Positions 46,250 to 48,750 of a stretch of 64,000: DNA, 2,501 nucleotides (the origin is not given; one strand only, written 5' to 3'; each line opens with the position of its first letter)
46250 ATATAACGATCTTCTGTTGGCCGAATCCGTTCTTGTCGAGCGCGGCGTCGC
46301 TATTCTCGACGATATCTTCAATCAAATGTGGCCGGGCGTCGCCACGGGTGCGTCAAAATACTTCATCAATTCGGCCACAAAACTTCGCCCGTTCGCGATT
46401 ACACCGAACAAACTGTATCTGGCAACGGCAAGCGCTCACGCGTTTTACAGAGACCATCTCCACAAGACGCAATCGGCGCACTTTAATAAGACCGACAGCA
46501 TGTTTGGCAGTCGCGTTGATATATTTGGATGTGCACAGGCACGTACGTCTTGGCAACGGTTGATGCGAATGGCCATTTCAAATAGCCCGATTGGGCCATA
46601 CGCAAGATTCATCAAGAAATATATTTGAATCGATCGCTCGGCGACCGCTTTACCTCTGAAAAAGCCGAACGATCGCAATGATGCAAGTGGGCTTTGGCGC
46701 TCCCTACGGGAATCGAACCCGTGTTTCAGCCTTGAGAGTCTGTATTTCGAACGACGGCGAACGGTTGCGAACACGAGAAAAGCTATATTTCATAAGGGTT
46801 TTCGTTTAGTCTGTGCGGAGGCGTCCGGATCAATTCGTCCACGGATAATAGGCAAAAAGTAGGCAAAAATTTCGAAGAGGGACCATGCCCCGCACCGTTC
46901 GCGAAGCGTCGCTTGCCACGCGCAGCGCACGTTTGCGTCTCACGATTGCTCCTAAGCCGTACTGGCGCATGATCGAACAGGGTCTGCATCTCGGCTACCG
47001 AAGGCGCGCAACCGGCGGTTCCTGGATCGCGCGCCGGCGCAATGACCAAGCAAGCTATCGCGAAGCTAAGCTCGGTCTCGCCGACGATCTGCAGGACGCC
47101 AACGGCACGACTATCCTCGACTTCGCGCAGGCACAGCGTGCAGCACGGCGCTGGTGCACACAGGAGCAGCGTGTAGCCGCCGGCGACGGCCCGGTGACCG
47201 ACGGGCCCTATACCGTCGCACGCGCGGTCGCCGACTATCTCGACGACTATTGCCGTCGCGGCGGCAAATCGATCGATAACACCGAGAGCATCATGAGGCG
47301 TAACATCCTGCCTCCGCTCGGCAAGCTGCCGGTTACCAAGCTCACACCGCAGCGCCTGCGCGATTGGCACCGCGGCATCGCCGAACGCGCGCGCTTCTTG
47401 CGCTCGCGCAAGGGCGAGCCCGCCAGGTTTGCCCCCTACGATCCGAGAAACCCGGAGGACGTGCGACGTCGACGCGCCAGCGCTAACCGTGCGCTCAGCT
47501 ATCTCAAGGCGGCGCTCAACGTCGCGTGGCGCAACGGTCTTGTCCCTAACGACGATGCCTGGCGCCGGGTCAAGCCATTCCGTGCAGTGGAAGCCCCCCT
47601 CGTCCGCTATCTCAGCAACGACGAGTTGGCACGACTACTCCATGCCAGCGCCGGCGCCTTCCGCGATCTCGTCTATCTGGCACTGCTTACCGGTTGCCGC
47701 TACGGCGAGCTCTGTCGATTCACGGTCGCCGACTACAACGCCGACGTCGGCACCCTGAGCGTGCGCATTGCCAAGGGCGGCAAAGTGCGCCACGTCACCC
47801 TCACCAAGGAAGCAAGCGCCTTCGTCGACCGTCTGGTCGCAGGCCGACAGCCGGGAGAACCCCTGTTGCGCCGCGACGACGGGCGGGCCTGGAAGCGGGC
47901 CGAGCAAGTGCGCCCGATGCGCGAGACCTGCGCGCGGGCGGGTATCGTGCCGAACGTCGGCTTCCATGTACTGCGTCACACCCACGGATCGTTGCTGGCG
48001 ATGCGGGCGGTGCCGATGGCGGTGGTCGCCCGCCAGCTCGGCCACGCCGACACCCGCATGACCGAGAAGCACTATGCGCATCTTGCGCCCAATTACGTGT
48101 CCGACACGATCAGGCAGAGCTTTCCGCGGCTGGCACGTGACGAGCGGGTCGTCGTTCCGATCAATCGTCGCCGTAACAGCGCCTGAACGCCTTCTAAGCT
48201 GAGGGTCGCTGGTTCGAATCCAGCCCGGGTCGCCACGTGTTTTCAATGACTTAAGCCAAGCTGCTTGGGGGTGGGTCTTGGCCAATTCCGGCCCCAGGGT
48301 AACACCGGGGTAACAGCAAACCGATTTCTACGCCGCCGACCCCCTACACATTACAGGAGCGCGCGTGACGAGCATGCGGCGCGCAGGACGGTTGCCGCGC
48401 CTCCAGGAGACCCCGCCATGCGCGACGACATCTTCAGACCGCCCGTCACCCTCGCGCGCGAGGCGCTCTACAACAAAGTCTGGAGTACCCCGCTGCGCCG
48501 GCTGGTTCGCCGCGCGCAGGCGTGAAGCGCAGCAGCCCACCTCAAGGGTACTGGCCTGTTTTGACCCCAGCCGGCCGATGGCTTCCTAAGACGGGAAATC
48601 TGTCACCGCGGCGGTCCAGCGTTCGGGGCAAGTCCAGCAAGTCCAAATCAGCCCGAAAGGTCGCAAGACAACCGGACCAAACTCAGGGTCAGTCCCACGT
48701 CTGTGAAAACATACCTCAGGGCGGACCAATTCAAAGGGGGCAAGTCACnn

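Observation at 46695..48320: One integrase sandwiched between two different, outward-facing tRNA att cores (Glu-CTC and Arg-TCT)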

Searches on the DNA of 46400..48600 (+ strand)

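Call 4: search_rna_families(source=window, start=46400, end=48600, threshold=evalue, max_evalue=10, show_alignments=4)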
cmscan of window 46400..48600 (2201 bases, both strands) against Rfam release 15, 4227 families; matches with E-value up to 10: 6.
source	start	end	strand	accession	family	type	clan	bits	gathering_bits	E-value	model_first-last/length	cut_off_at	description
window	47184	47258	-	RF01689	AdoCbl-II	Cis-reg; riboswitch;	CL00101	18.9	36.5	0.55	1-81/81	no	AdoCbl-II (Cobalamin/B12) riboswitch aptamer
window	46697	46768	+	RF04354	Plastid-ycf2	Cis-reg;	-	18.6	65.7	1.6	1-75/75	no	Plastid-ycf2 5UTR RNA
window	47349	47397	+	RF03990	mir-4888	Gene; miRNA;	-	17.8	90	8.8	10-64/73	no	mir-4888 microRNA precursor family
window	47340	47378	-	RF03766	mir-3155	Gene; miRNA;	-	16.3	70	7.2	1-56/56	no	mir-3155 microRNA precursor family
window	47158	47200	-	RF02940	COG3860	Cis-reg;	-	15.2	42.5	2.4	1-54/54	no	COG3860 RNA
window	46706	46722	-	RF01850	beta_tmRNA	Gene;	CL00001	12.5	84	0.38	86-102/331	no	Betaproteobacteria transfer-messenger RNA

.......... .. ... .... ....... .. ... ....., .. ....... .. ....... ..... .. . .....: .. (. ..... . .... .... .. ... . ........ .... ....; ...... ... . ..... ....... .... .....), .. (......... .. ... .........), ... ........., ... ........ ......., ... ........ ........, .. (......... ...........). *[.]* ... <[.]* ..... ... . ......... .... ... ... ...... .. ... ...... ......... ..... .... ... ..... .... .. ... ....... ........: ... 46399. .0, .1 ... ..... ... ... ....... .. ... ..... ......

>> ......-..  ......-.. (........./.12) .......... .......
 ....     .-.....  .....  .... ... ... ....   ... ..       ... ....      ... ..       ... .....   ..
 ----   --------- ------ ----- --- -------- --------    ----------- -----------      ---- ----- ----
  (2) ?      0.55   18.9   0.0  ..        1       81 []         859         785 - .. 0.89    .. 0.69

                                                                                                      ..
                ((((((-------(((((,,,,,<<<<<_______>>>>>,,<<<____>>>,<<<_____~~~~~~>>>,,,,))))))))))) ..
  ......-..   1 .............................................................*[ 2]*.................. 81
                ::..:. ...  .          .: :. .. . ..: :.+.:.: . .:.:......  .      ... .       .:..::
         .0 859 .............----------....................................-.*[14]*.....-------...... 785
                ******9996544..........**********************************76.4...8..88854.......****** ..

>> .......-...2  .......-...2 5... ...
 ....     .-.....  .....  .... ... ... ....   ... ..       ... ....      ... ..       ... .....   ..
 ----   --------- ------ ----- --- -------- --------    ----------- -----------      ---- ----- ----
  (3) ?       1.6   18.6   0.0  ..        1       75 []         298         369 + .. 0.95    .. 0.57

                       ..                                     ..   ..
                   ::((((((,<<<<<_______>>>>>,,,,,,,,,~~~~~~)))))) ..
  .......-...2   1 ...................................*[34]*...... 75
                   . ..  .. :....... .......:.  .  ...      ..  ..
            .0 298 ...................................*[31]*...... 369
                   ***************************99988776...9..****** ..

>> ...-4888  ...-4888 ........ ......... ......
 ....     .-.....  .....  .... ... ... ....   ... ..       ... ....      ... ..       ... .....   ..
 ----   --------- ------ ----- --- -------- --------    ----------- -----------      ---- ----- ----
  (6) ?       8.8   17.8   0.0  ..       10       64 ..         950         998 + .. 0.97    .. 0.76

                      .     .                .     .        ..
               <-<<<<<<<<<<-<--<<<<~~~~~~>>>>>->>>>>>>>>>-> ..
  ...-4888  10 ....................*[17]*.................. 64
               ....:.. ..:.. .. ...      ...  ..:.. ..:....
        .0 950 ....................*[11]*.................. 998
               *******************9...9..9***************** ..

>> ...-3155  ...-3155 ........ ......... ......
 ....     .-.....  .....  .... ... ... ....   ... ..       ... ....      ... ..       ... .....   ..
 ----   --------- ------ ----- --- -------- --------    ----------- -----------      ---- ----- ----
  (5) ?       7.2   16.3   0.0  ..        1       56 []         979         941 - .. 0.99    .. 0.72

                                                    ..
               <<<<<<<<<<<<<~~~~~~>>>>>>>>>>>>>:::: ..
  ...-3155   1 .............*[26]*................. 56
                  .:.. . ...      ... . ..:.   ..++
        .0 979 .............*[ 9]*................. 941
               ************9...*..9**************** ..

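Call 85: search_rna_families(source=L008, start=11200, end=11600, threshold=evalue, max_evalue=1)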
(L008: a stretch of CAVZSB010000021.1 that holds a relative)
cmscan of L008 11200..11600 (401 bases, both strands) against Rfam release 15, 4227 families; matches with E-value up to 1: 0.
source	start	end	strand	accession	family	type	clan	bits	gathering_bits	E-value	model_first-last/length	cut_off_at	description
